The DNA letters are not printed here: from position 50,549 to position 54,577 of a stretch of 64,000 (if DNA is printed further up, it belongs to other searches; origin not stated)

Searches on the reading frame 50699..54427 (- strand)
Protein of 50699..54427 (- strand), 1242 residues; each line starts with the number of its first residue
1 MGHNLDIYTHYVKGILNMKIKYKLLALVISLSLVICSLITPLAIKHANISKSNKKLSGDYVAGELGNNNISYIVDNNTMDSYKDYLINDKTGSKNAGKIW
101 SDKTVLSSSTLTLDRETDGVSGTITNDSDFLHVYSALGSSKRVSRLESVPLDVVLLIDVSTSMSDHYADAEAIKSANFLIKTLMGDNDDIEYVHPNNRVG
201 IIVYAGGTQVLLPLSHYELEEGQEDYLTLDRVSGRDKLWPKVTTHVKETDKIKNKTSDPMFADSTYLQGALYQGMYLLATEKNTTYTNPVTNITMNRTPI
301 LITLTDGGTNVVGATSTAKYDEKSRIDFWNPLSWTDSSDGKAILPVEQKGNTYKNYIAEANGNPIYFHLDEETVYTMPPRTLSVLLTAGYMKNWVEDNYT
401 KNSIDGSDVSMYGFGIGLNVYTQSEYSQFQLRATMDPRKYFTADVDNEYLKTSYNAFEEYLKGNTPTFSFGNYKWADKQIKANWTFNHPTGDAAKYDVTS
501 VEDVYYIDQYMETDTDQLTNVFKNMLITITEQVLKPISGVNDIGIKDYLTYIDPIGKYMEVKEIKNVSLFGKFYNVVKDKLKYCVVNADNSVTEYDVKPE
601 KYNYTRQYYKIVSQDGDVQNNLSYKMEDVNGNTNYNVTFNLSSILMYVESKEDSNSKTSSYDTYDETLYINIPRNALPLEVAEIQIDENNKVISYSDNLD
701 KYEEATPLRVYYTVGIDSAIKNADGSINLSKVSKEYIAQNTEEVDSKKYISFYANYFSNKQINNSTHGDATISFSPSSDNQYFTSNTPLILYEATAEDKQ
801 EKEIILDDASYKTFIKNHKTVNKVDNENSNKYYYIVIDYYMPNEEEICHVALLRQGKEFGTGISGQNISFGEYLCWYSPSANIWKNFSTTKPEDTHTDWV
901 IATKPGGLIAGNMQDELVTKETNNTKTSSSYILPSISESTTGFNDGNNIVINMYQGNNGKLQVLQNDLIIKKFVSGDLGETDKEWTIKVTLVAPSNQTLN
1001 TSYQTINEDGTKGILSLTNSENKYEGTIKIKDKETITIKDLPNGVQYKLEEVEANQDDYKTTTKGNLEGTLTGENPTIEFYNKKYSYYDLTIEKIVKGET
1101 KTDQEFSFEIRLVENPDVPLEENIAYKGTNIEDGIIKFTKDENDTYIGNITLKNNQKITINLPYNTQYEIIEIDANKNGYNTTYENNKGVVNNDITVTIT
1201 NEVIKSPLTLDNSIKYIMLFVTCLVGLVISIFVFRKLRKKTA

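Call 89: search_protein_families(library=pfam, proteins=[window:50699-54427:-], max_evalue=0.001)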
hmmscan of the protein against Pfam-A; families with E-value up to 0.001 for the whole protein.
window:50699-54427:- (1242 aa): 4 families
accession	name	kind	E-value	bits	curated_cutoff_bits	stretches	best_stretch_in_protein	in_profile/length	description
PF24547.1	DUF7601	-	1.2e-33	116.6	27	2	967-1084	2-116/116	Domain of unknown function (DUF7601)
PF19407.5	DUF5979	-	1.5e-09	38.9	25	0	1090-1202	1-102/104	Domain of unknown function (DUF5979)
PF13519.12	VWA_2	-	5.2e-06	27.5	27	1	153-215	1-56/107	von Willebrand factor type A domain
PF00092.34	VWA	-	0.00021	22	23.8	0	152-218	1-59/174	von Willebrand factor type A domain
